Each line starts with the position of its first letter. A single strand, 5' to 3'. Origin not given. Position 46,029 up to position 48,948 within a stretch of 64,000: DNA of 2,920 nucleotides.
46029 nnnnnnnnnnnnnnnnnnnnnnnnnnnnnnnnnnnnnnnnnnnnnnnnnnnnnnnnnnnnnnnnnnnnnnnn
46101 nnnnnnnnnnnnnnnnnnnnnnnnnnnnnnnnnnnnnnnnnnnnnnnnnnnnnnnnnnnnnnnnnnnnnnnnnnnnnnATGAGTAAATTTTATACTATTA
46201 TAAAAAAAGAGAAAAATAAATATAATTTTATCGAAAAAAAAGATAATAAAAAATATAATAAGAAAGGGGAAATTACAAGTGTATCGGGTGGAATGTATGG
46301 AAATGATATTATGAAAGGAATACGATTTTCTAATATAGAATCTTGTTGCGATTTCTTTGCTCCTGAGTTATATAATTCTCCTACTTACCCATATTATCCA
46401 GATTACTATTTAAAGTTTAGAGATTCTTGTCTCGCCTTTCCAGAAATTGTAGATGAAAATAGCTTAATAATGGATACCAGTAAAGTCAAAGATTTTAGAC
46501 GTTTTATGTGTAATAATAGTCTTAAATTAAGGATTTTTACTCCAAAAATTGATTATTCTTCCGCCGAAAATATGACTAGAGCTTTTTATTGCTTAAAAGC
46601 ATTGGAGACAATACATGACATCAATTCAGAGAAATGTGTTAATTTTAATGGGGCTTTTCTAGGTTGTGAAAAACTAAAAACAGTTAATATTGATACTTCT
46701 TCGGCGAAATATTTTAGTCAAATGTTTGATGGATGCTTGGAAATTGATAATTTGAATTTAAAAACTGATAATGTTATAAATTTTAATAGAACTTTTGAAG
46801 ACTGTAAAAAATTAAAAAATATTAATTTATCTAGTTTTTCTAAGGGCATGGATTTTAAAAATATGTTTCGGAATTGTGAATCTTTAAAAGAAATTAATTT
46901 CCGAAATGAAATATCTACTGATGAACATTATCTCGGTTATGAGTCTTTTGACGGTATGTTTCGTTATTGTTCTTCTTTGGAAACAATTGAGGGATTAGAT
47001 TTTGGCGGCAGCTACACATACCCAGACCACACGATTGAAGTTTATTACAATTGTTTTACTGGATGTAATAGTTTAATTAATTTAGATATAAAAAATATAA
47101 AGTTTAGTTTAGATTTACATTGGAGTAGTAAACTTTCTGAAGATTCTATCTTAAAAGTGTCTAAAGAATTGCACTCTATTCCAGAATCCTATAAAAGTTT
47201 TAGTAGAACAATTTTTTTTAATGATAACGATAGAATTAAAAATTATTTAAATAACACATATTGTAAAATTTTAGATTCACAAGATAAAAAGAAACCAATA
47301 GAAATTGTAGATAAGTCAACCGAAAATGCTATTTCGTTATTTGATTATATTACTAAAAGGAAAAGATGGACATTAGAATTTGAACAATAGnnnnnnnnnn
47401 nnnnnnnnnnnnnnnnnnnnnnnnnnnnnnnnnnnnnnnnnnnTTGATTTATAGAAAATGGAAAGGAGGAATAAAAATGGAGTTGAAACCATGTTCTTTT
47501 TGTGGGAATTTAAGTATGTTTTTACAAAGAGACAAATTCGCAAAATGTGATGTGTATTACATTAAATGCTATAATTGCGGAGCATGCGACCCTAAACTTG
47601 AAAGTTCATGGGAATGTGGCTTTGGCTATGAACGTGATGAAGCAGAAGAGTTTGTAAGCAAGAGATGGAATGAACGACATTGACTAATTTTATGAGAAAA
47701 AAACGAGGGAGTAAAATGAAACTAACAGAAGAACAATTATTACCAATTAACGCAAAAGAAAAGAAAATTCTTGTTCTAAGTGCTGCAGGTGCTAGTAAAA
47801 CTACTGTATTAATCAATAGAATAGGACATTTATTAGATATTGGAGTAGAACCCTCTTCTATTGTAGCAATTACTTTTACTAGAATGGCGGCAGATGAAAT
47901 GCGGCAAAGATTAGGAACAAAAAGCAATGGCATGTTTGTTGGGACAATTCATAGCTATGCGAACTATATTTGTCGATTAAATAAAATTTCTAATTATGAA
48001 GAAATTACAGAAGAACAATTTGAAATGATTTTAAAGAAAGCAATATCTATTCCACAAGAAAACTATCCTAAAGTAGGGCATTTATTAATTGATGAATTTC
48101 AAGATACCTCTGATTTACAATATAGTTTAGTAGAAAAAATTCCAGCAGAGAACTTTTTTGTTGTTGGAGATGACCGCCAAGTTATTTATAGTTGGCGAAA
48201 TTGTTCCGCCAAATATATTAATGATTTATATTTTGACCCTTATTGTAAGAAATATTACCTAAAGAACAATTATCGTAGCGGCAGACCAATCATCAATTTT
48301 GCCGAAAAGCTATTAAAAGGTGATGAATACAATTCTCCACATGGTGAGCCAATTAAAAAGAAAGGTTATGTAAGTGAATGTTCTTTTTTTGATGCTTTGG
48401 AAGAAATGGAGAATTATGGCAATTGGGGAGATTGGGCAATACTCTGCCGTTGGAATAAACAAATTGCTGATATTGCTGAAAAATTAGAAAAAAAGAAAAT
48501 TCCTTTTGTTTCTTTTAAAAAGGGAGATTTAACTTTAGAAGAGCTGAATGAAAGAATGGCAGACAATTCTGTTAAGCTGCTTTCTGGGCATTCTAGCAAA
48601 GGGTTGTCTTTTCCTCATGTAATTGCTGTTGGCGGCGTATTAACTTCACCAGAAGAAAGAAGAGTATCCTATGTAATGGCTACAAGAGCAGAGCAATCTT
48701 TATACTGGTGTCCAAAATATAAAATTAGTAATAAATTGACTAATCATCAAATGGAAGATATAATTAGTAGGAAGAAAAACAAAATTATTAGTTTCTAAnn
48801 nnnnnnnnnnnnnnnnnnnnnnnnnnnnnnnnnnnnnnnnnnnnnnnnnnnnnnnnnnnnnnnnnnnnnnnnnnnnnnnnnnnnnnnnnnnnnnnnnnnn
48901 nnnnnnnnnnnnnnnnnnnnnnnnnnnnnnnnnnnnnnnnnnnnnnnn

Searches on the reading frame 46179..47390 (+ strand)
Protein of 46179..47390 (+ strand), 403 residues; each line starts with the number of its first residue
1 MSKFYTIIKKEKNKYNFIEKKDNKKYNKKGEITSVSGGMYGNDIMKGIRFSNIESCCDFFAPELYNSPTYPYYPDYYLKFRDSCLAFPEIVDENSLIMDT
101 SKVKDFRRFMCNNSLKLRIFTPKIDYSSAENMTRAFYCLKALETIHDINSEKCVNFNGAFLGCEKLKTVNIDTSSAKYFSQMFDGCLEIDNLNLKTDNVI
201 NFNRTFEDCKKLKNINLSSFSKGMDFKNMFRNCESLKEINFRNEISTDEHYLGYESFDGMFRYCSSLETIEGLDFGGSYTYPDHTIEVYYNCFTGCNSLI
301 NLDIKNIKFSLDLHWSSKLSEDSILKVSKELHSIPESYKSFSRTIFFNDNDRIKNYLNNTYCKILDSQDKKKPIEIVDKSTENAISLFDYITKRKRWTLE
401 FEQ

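Call 37: search_protein_families(library=pfam, proteins=[window:46179-47390:+], max_evalue=0.01)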
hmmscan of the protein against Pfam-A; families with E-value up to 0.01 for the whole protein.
window:46179-47390:+ (403 aa): 3 families
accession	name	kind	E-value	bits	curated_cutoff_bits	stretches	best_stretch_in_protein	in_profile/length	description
PF13306.12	LRR_5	-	1.4e-10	41.6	27.7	1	135-247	7-114/127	BspA type Leucine rich repeat region (6 copies)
PF03382.20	DUF285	-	2e-08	34.4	25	1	131-237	2-114/120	Mycoplasma protein of unknown function, DUF285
PF13855.12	LRR_8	-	0.00038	20.6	27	0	204-240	19-55/61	Leucine rich repeat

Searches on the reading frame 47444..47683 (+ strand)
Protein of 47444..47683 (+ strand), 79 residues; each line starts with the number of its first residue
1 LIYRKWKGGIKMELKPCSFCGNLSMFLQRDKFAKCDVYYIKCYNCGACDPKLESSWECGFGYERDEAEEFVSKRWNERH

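Call 70: search_protein_families(library=phrogs, proteins=[window:47444-47683:+], max_evalue=0.001)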
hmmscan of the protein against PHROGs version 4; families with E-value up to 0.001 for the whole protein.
window:47444-47683:+ (79 aa): 1 family
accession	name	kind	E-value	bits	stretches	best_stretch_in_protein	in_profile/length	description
phrog_599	-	moron, auxiliary metabolic gene and host takeover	2.5e-06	28.8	1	11-79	71-127/262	Lar-like restriction alleviation protein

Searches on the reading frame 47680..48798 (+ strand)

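Call 36: search_protein_families(library=pfam, proteins=[window:47680-48798:+], max_evalue=0.01)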
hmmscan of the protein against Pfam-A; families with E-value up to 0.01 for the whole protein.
window:47680-48798:+ (372 aa): 5 families
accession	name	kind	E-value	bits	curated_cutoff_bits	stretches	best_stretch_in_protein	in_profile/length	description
PF00580.27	UvrD-helicase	-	2.5e-37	129.5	23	2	15-101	1-93/271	UvrD/REP helicase N-terminal domain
PF13245.12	AAA_19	-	7.9e-19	68.6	25.1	1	25-171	9-132/134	AAA domain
PF13361.12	UvrD_C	-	9.4e-14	52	25.6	2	192-281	1-103/350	UvrD-like helicase C-terminal domain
PF13538.12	UvrD_C_2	-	2.5e-08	34.1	27.4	1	300-342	4-50/52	UvrD-like helicase C-terminal domain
PF01443.25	Viral_helicase1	-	9.3e-05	22.8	21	0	135-179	63-108/228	Viral superfamily 1 RNA helicase core domain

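Call 106: search_protein_families(library=padloc, proteins=[window:47680-48798:+], max_evalue=0.01)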
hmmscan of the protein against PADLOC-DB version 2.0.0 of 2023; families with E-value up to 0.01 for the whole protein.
window:47680-48798:+ (372 aa): 50 families (the best 25 are shown)
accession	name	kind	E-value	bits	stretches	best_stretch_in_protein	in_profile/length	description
PDLC00122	GajB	-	1.6e-39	134.2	3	131-285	162-321/502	UrvD helicase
PDLC00132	GajB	-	1.2e-36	124.6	2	12-98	1-89/625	UrvD helicase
PDLC00114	GajB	-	2e-35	120.4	3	134-225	218-312/635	UrvD helicase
PDLC00117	GajB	-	2.5e-33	113.5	3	131-282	218-383/604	UrvD helicase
PDLC03802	RTasHel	-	3.1e-33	113.5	2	12-106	3-97/675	DRT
PDLC00123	GajB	-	1.3e-31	107.8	2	132-272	177-328/540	UrvD helicase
PDLC00119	GajB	-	1.1e-29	101.8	2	131-274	218-361/565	UrvD helicase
PDLC00127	GajB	-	7.4e-29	98.7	2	121-216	191-293/594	UrvD helicase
PDLC00103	GajB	-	9.4e-24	82.3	2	134-244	214-329/612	UrvD helicase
PDLC00138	GajB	-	1.8e-23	81.1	2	117-218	206-309/581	UrvD helicase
PDLC00129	GajB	-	7.5e-23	78.9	2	133-234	228-330/594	UrvD helicase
PDLC00130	GajB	-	1.3e-21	74.6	2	128-277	202-364/589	UrvD helicase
PDLC00118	GajB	-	1.6e-20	71.5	2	25-95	3-76/515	UrvD helicase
PDLC00134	GajB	-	8e-20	69.3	2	133-213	214-297/431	UrvD helicase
PDLC00107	GajB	-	4.2e-19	66.6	2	118-276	202-373/587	UrvD helicase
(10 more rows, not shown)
